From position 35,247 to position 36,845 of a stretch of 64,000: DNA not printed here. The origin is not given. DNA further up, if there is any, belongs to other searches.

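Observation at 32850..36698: Reg_prop/Y_Y_Y sensor fused to a class III cyclase and an HD phosphohydrolase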

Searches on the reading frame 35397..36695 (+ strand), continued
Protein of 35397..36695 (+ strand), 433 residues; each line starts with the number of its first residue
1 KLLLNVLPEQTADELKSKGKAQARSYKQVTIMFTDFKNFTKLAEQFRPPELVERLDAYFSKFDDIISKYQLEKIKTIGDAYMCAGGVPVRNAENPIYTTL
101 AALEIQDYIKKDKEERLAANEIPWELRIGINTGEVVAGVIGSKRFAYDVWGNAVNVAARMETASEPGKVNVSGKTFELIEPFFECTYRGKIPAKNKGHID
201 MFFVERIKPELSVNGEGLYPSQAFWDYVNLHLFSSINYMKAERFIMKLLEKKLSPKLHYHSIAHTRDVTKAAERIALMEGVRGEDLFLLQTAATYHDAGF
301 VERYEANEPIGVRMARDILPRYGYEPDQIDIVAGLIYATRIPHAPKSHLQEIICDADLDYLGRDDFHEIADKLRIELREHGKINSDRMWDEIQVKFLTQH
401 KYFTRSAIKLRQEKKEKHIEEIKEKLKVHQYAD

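Call 7: find_homologous_proteins(query=window:35397-36695:+, max_evalue=1e-10)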
Query window:35397-36695:+ (433 aa): 7947 proteins with E <= 1e-10 among 8000 candidates; the best 120 are listed.
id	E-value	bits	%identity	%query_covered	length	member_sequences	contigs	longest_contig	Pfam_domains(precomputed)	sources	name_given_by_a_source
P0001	1.5e-203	695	69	99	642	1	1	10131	PF07495.20,PF00211.26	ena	-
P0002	9.1e-199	679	67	100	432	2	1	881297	PF01966.29,PF00211.26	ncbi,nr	ncbi:MAG: guanylate cyclase [Crocinitomicaceae bacterium]|nr:guanylate cyclase [Crocinitomicaceae ba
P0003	5.8e-195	666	67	100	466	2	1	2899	PF00211.26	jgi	jgi:class 3 adenylate cyclase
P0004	2.1e-192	658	67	100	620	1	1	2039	PF07495.20,PF00211.26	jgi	jgi:class 3 adenylate cyclase/predicted metal-dependent HD superfamily phosphohydrolase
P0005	7.7e-192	656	67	100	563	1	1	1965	PF07495.20,PF00211.26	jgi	jgi:class 3 adenylate cyclase/predicted metal-dependent HD superfamily phosphohydrolase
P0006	3.0e-190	651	66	100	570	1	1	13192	PF07495.20,PF00211.26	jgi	jgi:class 3 adenylate cyclase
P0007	3.0e-189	648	66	100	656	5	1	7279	PF07495.20,PF00211.26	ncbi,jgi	jgi:class 3 adenylate cyclase/predicted metal-dependent HD superfamily phosphohydrolase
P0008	4.3e-189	647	66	100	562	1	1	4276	PF00211.26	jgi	jgi:class 3 adenylate cyclase/predicted metal-dependent HD superfamily phosphohydrolase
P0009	7.1e-189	646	67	99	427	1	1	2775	PF00211.26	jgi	jgi:class 3 adenylate cyclase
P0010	1.3e-188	646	64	100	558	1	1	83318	PF07495.20,PF01966.29,PF00211.26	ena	-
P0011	1.4e-188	645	65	100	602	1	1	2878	PF07495.20,PF01966.29,PF00211.26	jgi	jgi:class 3 adenylate cyclase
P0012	5.1e-188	644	65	99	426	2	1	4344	PF01966.29,PF00211.26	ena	-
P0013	1.1e-187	642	65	100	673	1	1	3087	PF07495.20,PF00211.26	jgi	jgi:class 3 adenylate cyclase/predicted metal-dependent HD superfamily phosphohydrolase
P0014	1.5e-187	642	64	100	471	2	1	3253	PF00211.26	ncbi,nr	ncbi:hypothetical protein JYT72_02890, partial [Crocinitomix catalasitica]|nr:hypothetical protein [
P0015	1.7e-187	642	64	100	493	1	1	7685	PF00211.26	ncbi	-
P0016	1.8e-187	642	68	93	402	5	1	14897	PF00211.26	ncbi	-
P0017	2.2e-187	641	64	100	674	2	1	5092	PF07495.20,PF00211.26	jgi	jgi:class 3 adenylate cyclase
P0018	9.0e-187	639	64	100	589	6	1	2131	PF07495.20,PF01966.29,PF00211.26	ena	-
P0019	1.2e-186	639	66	99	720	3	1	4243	PF07495.20,PF07494.18,PF01966.29,PF00211.26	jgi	jgi:class 3 adenylate cyclase/predicted metal-dependent HD superfamily phosphohydrolase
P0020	2.0e-186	638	65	100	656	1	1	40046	PF07495.20,PF00211.26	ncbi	-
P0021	4.4e-186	637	65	100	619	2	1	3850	PF07495.20,PF00211.26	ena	-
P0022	1.1e-185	636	64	100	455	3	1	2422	PF01966.29,PF00211.26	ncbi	-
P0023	2.2e-185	635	65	100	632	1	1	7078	PF07495.20,PF00211.26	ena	-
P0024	3.4e-185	634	65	100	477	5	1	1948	PF00211.26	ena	-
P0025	4.4e-185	634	66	99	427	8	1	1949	PF00211.26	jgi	jgi:class 3 adenylate cyclase/predicted metal-dependent HD superfamily phosphohydrolase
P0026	2.4e-184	631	64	100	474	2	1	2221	PF01966.29,PF00211.26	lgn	-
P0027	1.1e-182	626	64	100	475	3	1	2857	PF00211.26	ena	-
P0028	1.3e-182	626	63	100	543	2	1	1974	PF00211.26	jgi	jgi:class 3 adenylate cyclase/predicted metal-dependent HD superfamily phosphohydrolase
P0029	1.5e-182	625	64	97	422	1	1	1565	PF00211.26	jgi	jgi:class 3 adenylate cyclase/predicted metal-dependent HD superfamily phosphohydrolase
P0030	1.6e-182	625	63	100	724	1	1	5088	PF07495.20,PF00211.26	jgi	-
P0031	4.2e-182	624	62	100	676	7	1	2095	PF07495.20,PF00211.26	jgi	jgi:class 3 adenylate cyclase/predicted metal-dependent HD superfamily phosphohydrolase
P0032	2.0e-181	622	61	99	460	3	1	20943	PF01966.29,PF00211.26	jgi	-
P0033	2.9e-181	621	61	100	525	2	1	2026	PF00211.26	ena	-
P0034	1.2e-179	616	63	100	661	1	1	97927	PF07495.20,PF00211.26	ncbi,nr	ncbi:hypothetical protein OAI90_05055, partial [Crocinitomicaceae bacterium]|nr:hypothetical protein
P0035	1.5e-179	616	63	100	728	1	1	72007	PF07495.20,PF07494.18,PF00211.26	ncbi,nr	ncbi:hypothetical protein N8329_00725, partial [Crocinitomicaceae bacterium]|nr:hypothetical protein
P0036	1.6e-179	616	63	100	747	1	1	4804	PF07495.20,PF00211.26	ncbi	ncbi:hypothetical protein OAI02_06600, partial [Candidatus Pseudothioglobus singularis]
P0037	2.4e-179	615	62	100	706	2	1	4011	PF07495.20,PF00211.26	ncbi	-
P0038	5.4e-179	614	62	100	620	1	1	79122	PF07495.20,PF00211.26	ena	-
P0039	8.8e-179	613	63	100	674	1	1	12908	PF07495.20,PF00211.26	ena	-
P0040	2.4e-178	612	68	90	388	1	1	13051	PF00211.26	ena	-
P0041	9.9e-178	610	62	100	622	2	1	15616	PF07495.20,PF00211.26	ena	-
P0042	1.5e-177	609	62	100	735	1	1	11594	PF07495.20,PF00211.26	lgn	-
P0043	1.7e-177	609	62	100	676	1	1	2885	PF07495.20,PF00211.26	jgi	jgi:class 3 adenylate cyclase/HD superfamily phosphodiesterase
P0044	2.7e-177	608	61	98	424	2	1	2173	PF00211.26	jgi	jgi:class 3 adenylate cyclase/predicted metal-dependent HD superfamily phosphohydrolase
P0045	3.3e-177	608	62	100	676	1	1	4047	PF07495.20,PF00211.26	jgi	-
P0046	2.1e-176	605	62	100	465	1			PF00211.26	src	-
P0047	2.3e-176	605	62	100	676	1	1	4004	PF07495.20,PF00211.26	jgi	jgi:class 3 adenylate cyclase/HD superfamily phosphodiesterase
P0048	3.0e-176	605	61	98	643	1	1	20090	PF07495.20,PF01966.29,PF00211.26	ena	-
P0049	4.6e-176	604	60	96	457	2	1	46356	PF01966.29,PF00211.26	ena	-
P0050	5.0e-176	604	61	100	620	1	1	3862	PF07495.20,PF00211.26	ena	-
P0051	7.3e-175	600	60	99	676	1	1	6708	PF07495.20,PF01966.29,PF00211.26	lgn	-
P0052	9.5e-175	600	61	100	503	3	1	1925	PF00211.26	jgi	jgi:class 3 adenylate cyclase/predicted metal-dependent HD superfamily phosphohydrolase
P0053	1.2e-174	599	59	100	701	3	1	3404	PF07495.20,PF01966.29,PF00211.26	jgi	jgi:class 3 adenylate cyclase/predicted metal-dependent HD superfamily phosphohydrolase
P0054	8.3e-174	597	59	99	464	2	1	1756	PF01966.29,PF00211.26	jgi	-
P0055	7.0e-173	594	59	100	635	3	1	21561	PF07495.20,PF01966.29,PF00211.26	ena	-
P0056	1.5e-172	593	60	98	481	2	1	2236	PF01966.29,PF00211.26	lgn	-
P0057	2.4e-172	592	60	98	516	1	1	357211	PF00211.26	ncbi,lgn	-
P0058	4.1e-172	591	66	90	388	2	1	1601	PF00211.26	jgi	jgi:predicted metal-dependent HD superfamily phosphohydrolase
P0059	5.1e-172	591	60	100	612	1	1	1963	PF07495.20,PF00211.26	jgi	jgi:class 3 adenylate cyclase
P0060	5.6e-172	591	60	100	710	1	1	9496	PF07495.20,PF00211.26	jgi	jgi:class 3 adenylate cyclase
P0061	6.0e-172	591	63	93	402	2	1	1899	PF00211.26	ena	-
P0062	1.4e-171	589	59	100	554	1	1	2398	PF07495.20,PF01966.29,PF00211.26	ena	-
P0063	1.6e-171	589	60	96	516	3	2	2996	PF00211.26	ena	-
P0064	4.2e-171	588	60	99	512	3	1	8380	PF01966.29,PF00211.26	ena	-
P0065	4.3e-171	588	60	100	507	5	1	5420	PF00211.26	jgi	jgi:class 3 adenylate cyclase/predicted metal-dependent HD superfamily phosphohydrolase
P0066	5.0e-171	588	67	89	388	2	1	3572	PF00211.26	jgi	jgi:predicted metal-dependent HD superfamily phosphohydrolase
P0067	1.1e-170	586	60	100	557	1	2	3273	PF00211.26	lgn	-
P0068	1.4e-170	586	59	100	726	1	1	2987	PF07495.20,PF01966.29,PF00211.26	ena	-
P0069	1.7e-170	586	64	93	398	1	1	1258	PF01966.29,PF00211.26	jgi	jgi:class 3 adenylate cyclase/predicted metal-dependent HD superfamily phosphohydrolase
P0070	4.9e-170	584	60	98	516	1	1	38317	PF00211.26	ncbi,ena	-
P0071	1.4e-169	583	59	99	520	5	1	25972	PF00211.26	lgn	-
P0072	4.7e-169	581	60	100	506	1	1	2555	PF00211.26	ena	-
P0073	5.4e-169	581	62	93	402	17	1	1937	PF00211.26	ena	-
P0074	1.8e-168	579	66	89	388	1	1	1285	PF00211.26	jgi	jgi:predicted metal-dependent HD superfamily phosphohydrolase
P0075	3.8e-168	578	60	100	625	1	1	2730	PF07495.20,PF00211.26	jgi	jgi:class 3 adenylate cyclase/predicted metal-dependent HD superfamily phosphohydrolase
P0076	5.5e-168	578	60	98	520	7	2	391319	PF01966.29,PF00211.26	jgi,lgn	-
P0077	6.4e-168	577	59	98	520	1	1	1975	PF00211.26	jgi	-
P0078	8.8e-168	577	59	98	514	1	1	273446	PF00211.26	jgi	jgi:class 3 adenylate cyclase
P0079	1.0e-167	577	59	97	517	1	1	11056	PF00211.26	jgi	jgi:class 3 adenylate cyclase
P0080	1.4e-167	576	59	98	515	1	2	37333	PF00211.26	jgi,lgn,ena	-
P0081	1.8e-167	576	59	97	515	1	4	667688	PF00211.26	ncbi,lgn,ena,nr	ncbi:MAG: guanylate cyclase [Bacteroidetes bacterium]|nr:MAG: guanylate cyclase [Bacteroidota bacter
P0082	3.3e-167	575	60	98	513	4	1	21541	PF01966.29,PF00211.26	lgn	-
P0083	3.3e-167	575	60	100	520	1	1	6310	PF01966.29,PF00211.26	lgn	-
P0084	1.2e-166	573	65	89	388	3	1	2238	PF00211.26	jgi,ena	-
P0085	1.3e-166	573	58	98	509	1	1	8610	PF00211.26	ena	-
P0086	1.4e-166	573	59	98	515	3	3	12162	PF00211.26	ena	-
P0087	2.3e-166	572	59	97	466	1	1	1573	PF00211.26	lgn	-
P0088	3.3e-166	572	58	100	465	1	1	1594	PF00211.26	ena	-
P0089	6.5e-166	571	59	99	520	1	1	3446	PF00211.26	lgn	-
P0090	8.3e-166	570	58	98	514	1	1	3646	PF00211.26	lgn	-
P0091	1.4e-165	570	60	98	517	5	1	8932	PF01966.29,PF00211.26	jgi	jgi:class 3 adenylate cyclase/predicted metal-dependent HD superfamily phosphohydrolase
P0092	2.1e-165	569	59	97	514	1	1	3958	PF00211.26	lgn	-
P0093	2.2e-165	569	59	98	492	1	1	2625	PF01966.29,PF00211.26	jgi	jgi:class 3 adenylate cyclase/predicted metal-dependent HD superfamily phosphohydrolase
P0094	3.2e-165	568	57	100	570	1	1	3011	PF01966.29,PF00211.26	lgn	-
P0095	3.3e-165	568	58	100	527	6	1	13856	PF01966.29,PF00211.26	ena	-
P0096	4.1e-165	568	60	97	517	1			PF01966.29,PF00211.26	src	-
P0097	4.6e-165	568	57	99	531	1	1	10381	PF01966.29,PF00211.26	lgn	-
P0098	6.3e-165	567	58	97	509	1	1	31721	PF00211.26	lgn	-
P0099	1.0e-164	567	58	97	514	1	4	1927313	PF00211.26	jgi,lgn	-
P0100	1.2e-164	567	57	97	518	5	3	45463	PF00211.26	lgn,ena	-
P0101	1.2e-164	567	64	89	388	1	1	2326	PF00211.26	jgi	jgi:predicted metal-dependent HD superfamily phosphohydrolase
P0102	1.8e-164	566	59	98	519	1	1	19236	PF00211.26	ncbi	-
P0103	1.8e-164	566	59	98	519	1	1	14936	PF00211.26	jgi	jgi:class 3 adenylate cyclase/predicted metal-dependent HD superfamily phosphohydrolase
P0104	2.8e-164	565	58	98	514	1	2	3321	PF00211.26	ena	-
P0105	5.0e-164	565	59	98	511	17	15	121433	PF00211.26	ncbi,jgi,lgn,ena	-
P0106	5.0e-164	565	58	100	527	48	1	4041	PF01966.29,PF00211.26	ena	-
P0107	7.9e-164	564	57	98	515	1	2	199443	PF00211.26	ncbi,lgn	-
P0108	8.8e-164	564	57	100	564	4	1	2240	PF01966.29,PF00211.26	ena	-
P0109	1.3e-163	563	56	98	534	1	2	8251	PF01966.29,PF00211.26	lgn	-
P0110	1.4e-163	563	57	100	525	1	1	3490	PF00211.26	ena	-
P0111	1.5e-163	563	58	100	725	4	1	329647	PF07495.20,PF00211.26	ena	-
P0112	2.5e-163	562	58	98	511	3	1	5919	PF00211.26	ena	-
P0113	3.8e-163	562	59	98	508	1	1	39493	PF00211.26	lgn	-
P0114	5.0e-163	561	59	99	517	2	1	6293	PF01966.29,PF00211.26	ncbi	ncbi:MAG: adenylate/guanylate cyclase domain-containing protein [Vicingaceae bacterium]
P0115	5.1e-163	561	58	100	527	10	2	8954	PF01966.29,PF00211.26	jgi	jgi:class 3 adenylate cyclase/predicted metal-dependent HD superfamily phosphohydrolase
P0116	7.4e-163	561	59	98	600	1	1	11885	PF07495.20,PF01966.29,PF00211.26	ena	-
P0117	9.2e-163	560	59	98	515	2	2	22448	PF00211.26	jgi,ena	-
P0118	1.0e-162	560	57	97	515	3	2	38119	PF00211.26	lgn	-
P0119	1.1e-162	560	57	98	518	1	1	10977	PF00211.26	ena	-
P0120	2.8e-162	559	58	99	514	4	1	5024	PF00211.26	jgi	-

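Call 32: predict_structure(alignment_id=A1)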
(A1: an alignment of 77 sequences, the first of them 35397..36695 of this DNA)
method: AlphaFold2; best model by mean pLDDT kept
length: 433 residues; sequences in the alignment: 77
mean_pLDDT: 91.6   pTM: 0.84
mean pLDDT of the five models: 91.6, 90.7, 89.3, 89.2, 89.1
residues with pLDDT >= 90: 345; 70-90: 67; 50-70: 21; < 50: 0
segments of 3 or more residues with pLDDT < 50: none
pLDDT, mean of each block of 10 residues (from residue 1): 64 68 87 94 90 92 94 84 83 94 97 94 94 89 74 91 94 96 95 85 96 93 94 91 96 95 96 95 95 97 93 97 97 97 95 97 95 95 94 94 93 95 91 79
secondary structure, 60 per line:
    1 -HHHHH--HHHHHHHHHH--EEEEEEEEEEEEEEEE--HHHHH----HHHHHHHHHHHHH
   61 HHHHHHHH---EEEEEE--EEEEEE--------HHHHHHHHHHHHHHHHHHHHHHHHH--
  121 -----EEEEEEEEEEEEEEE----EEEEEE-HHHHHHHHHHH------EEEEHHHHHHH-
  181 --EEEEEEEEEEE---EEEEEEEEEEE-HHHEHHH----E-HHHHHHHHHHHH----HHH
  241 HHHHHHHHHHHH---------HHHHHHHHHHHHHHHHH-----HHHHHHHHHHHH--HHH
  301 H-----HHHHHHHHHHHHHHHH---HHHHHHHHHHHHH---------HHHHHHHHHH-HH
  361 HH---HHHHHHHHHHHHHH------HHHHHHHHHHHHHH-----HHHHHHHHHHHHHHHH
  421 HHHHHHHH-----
elements in order: H2-6 H9-18 E21-36 H39-43 H48-68 E72-77 E80-85 H94-118 E126-140 E145-150 H152-162 E169-172 H173-179 E183-193 E197-207 H222-233 H238-252 H262-278 H284-295 H298-301 H307-322 H326-338 H348-357 H359-362 H366-379 H386-399 H405-428
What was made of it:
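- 36012..36146 (+): Conserved cyclase-HD linker (aa 1055-1099). It is modelled confidently, and the two-domain model has pTM 0.84 (call 32).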

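Call 42: find_related_loci(query=A1, collection=genome_contigs, flank=6000)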
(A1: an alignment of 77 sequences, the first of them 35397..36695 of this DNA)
Query A1 (433 aa) in genome_contigs; peptide patterns used: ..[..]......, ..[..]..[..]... (x = any residue, [..] = any of these).
600 stretches matched a pattern (row limit reached: there are more); 599 encode a relative of the query (tblastn E <= 1e-3); the best 80 are kept; 80 distinct loci.
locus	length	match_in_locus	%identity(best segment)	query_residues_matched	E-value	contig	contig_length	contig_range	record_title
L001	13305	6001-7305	68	1-433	0e+0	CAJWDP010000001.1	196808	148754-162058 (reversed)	MAG TPA_asm: uncultured Flavobacteriales bacterium isolate ERR599029_bin.105_MetaBAT_v2.12.1_MAG genome assembly, contig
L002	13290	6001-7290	66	2-433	0e+0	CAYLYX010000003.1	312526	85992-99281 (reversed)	MAG TPA_asm: uncultured Flavobacteriales bacterium isolate SRP334346_co1_196 genome assembly, contig: NODE_32_length_312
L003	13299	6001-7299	66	1-433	0e+0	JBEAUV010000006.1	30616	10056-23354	MAG: Bacteroidota bacterium isolate NASQAN2011_231_A_bin.6 scaffold_000011, whole genome shotgun sequence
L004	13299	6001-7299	67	1-433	0e+0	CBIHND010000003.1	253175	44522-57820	MAG TPA_asm: uncultured Fluviicola sp. isolate SRR18156186_binner123_Refined_29 genome assembly, contig: ERZ27336839.14,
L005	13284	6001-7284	66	1-431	0e+0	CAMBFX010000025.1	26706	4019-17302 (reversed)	MAG: Chryseobacterium gleum isolate TH-08apr19-135 genome assembly, contig: TH-08apr19-C4681, whole genome shotgun seque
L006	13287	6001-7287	66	1-433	0e+0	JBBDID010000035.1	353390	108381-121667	MAG: Crocinitomicaceae bacterium isolate LejiaA_38_25 Lejia_A_30_length_353390_cov_16, whole genome shotgun sequence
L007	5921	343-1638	65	2-433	0e+0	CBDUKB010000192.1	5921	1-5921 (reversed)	MAG TPA_asm: uncultured Putridiphycobacter sp. isolate SRR22808121_concoct_96 genome assembly, contig: ERZ25043432.11173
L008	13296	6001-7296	65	2-433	0e+0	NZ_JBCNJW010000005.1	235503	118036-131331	MAG: Fluviicola sp. isolate SMAGNO7 Contig5, whole genome shotgun sequence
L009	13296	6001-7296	65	2-433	0e+0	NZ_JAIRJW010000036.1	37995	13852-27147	MAG: Fluviicola sp. isolate Ast373_bin2 k119_1249623, whole genome shotgun sequence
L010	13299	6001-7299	64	1-433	0e+0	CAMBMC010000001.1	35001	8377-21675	MAG: Chitinophaga pinensis isolate MoE-23oct19-142 genome assembly, contig: MoE-23oct19-C963, whole genome shotgun seque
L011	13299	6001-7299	63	1-433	0e+0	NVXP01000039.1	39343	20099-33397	MAG: Fluviicola sp. isolate NORP8 Contig_source1383C_2282, whole genome shotgun sequence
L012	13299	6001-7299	62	1-433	0e+0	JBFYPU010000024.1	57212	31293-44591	MAG: Crocinitomicaceae bacterium isolate PPR_0163 PPR_0163_bin.49.fa_k121_69367, whole genome shotgun sequence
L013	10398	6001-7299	61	1-433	0e+0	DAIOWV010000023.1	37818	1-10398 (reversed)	MAG TPA_asm: Taishania sp. isolate CTOTU40151 NODE_1146_length_37818_cov_3.151365, whole genome shotgun sequence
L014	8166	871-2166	61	2-433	0e+0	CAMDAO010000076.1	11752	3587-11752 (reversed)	MAG: Chryseobacterium gleum isolate MH-09jul19-160 genome assembly, contig: MH-09jul19-C12847, whole genome shotgun sequ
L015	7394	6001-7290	59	1-430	3e-180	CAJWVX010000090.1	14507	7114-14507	MAG TPA_asm: uncultured Flavobacteriales bacterium isolate ERR599008_bin.73_MetaBAT_v2.12.1_MAG genome assembly, contig:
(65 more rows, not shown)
